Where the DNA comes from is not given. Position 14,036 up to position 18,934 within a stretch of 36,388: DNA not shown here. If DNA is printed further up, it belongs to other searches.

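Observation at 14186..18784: Oversized, highly divergent pyruvate-carboxylase-type enzyme with a non-canonical biotin-attachment motif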

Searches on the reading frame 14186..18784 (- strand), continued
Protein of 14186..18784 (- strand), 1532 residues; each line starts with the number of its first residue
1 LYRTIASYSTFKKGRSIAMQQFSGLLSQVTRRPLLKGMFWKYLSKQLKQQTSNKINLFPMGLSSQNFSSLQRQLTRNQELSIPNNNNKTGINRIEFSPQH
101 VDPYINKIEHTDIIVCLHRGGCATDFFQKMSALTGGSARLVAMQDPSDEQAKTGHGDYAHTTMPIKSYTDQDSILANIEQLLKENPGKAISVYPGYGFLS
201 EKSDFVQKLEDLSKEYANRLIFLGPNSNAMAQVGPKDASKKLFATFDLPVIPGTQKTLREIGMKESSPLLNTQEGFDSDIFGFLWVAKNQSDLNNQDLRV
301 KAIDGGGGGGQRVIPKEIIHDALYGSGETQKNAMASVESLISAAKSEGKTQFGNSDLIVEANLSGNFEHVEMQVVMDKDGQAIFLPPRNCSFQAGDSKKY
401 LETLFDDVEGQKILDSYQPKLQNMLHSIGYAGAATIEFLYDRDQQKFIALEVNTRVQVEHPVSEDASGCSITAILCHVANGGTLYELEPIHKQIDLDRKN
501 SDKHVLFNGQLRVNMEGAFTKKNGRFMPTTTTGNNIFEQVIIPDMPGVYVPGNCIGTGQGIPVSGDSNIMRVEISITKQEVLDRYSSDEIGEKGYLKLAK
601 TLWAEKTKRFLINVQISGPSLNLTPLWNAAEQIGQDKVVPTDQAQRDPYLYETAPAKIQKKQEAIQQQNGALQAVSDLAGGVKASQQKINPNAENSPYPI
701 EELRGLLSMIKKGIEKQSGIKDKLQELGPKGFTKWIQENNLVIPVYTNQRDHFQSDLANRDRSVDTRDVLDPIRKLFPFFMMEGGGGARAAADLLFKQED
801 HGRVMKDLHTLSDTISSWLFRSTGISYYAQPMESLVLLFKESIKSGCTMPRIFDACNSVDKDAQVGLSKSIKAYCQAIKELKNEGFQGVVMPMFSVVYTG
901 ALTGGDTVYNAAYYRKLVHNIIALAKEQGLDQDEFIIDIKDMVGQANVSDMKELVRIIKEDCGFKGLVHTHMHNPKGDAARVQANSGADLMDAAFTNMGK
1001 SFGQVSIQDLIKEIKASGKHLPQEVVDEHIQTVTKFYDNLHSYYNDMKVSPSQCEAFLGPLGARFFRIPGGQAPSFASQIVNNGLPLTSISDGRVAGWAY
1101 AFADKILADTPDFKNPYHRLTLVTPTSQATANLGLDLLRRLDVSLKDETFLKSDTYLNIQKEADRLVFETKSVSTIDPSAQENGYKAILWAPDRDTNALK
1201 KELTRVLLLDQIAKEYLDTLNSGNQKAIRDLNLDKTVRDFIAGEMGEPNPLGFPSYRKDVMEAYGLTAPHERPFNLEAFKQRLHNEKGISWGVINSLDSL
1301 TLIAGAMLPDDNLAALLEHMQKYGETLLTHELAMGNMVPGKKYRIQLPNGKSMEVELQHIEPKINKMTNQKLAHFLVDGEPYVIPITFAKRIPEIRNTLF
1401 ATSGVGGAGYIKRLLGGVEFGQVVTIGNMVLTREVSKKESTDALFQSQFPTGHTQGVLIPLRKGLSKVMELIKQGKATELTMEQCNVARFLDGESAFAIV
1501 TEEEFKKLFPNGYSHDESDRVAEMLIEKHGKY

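Call 10: find_encoding_contigs(protein=P0002, flank=10000, max_places=4)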
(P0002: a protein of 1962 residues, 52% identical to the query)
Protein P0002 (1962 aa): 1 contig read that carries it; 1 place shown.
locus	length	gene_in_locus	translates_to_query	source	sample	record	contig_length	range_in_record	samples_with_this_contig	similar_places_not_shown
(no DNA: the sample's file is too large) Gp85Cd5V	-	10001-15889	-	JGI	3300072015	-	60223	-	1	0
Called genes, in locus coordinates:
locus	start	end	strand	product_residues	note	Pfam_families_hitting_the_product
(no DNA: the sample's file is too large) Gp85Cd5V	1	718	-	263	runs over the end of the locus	PF01048:PNP_UDP_1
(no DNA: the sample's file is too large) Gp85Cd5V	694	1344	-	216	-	PF01983:CofC, PF09837:DUF2064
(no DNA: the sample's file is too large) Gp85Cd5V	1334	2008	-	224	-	PF00535:Glycos_transf_2, PF13641:Glyco_tranf_2_3 (weak)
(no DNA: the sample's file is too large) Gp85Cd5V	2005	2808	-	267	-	PF04784:DUF547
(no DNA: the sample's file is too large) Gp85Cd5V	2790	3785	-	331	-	PF04055:Radical_SAM, PF12345:DUF3641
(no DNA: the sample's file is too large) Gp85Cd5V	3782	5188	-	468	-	PF03486:HI0933_like (faint), PF07992:Pyr_redox_2, PF12831:FAD_oxidored (faint), PF13738:Pyr_redox_3, PF00070:Pyr_redox, PF02852:Pyr_redox_dim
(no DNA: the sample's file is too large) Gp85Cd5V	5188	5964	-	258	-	PF09335:VTT_dom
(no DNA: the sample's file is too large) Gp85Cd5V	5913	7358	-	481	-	PF06762:LMF1, PF25179:LMF1_C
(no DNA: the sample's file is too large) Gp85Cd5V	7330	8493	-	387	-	PF07063:HGLS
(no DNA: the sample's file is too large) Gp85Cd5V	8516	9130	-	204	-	PF12766:Pyridox_oxase_2 (weak), PF01243:PNPOx_N, PF10590:PNP_phzG_C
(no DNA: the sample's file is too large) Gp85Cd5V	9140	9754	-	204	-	PF03099:BPL_LplA_LipB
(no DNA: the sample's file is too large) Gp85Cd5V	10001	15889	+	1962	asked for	PF00289:Biotin_carb_N, PF02786:CPSase_L_D2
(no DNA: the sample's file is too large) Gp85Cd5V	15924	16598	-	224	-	PF24738:DUF7689 (weak)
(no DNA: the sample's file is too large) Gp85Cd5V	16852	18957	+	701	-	PF12437:GSIII_N, PF00120:Gln-synt_C, PF18318:Gln-synt_C-ter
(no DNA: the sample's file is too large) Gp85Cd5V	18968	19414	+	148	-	PF00903:Glyoxalase (weak)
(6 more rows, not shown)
